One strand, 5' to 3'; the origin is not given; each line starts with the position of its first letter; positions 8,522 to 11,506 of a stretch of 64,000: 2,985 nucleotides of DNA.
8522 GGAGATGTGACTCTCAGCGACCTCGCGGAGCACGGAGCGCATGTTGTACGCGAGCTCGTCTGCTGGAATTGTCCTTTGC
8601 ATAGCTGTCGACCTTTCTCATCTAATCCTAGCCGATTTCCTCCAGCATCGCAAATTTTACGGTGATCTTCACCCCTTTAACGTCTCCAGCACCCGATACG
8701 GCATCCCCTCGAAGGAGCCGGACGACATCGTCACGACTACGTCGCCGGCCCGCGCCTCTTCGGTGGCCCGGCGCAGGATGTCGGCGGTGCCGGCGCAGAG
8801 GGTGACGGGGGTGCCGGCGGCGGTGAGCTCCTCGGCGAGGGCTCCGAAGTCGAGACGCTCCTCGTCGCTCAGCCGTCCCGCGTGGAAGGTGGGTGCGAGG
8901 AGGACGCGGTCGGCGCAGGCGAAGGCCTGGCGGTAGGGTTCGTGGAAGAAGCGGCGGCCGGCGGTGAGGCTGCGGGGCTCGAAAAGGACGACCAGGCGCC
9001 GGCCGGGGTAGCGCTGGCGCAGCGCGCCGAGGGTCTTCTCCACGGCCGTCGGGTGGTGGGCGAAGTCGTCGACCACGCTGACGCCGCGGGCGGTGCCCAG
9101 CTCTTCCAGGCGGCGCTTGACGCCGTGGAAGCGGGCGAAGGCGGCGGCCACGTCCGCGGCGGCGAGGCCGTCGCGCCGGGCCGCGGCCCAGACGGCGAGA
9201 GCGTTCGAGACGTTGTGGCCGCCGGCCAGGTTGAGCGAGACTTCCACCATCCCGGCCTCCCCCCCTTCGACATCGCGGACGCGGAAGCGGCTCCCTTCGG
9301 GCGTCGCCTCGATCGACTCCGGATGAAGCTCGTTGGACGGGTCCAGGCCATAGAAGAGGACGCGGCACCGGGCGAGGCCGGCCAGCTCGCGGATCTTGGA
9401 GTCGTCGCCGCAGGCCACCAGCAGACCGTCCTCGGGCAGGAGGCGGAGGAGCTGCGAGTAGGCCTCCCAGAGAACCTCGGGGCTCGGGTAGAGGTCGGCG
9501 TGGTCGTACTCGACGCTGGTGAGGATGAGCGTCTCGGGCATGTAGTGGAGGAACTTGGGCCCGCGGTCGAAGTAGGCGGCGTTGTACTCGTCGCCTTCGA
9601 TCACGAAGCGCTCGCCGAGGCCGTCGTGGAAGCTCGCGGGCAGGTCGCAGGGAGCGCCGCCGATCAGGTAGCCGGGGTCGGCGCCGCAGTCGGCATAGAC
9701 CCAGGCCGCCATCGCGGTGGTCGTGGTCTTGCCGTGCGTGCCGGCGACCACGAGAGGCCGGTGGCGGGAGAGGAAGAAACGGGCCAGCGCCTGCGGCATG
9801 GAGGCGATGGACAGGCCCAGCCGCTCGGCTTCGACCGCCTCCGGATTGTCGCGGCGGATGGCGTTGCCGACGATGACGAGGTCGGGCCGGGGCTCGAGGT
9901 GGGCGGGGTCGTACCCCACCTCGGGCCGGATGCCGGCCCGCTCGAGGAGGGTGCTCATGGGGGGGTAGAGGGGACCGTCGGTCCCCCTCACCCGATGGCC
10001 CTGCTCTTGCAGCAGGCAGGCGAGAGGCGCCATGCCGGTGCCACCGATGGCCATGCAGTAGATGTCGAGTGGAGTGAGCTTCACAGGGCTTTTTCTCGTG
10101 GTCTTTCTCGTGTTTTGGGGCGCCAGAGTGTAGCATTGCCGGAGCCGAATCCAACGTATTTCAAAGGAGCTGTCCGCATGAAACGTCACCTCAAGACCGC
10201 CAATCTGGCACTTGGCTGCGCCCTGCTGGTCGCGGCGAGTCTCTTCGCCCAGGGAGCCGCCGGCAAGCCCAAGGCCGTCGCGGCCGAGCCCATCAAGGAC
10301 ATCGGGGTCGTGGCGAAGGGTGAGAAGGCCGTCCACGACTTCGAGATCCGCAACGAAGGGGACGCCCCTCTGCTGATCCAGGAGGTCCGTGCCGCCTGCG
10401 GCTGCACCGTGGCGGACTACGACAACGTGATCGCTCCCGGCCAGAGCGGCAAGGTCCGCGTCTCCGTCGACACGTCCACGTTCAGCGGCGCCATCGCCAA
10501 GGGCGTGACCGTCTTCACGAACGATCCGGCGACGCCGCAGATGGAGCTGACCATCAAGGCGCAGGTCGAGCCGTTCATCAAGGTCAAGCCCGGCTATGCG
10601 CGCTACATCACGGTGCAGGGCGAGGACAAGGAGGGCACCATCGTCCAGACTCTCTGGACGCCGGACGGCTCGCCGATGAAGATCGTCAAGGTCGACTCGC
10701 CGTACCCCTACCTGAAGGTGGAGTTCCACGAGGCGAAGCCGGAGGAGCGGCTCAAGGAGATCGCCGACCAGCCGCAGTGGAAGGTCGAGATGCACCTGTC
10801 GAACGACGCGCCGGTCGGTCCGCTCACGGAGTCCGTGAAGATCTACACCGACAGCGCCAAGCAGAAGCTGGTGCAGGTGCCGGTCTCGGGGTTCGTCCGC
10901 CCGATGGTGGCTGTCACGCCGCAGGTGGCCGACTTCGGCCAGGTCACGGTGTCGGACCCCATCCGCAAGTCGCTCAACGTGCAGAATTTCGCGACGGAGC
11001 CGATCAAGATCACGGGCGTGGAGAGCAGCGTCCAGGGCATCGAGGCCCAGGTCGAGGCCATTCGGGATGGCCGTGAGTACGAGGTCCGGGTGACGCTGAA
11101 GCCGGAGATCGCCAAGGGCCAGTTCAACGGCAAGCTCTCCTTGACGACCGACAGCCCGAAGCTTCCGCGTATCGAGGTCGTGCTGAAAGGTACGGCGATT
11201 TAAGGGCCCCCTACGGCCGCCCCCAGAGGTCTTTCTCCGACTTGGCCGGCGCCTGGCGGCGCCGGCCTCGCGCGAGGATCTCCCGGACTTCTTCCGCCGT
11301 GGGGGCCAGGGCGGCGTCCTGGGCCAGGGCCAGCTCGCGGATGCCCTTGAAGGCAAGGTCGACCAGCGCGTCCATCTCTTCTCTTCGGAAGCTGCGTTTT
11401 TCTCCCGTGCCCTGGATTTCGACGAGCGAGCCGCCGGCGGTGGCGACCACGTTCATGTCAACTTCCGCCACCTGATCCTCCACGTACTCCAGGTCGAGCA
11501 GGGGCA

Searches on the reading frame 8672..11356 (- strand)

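Call 58: search_protein_families(library=pfam, proteins=[window:8672-11356:-], max_evalue=0.01)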
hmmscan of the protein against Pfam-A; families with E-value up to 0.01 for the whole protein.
window:8672-11356:- (895 aa): 3 families
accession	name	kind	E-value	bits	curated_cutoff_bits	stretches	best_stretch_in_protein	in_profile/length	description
PF08245.18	Mur_ligase_M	-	2.3e-22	80.4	24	1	537-726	1-200/200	Mur ligase middle domain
PF02875.26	Mur_ligase_C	-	1.1e-19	72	28.4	1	748-880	1-127/127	Mur ligase, glutamate ligase domain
PF01225.30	Mur_ligase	-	3.4e-16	59.8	21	1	432-528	2-91/95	Mur ligase family, catalytic domain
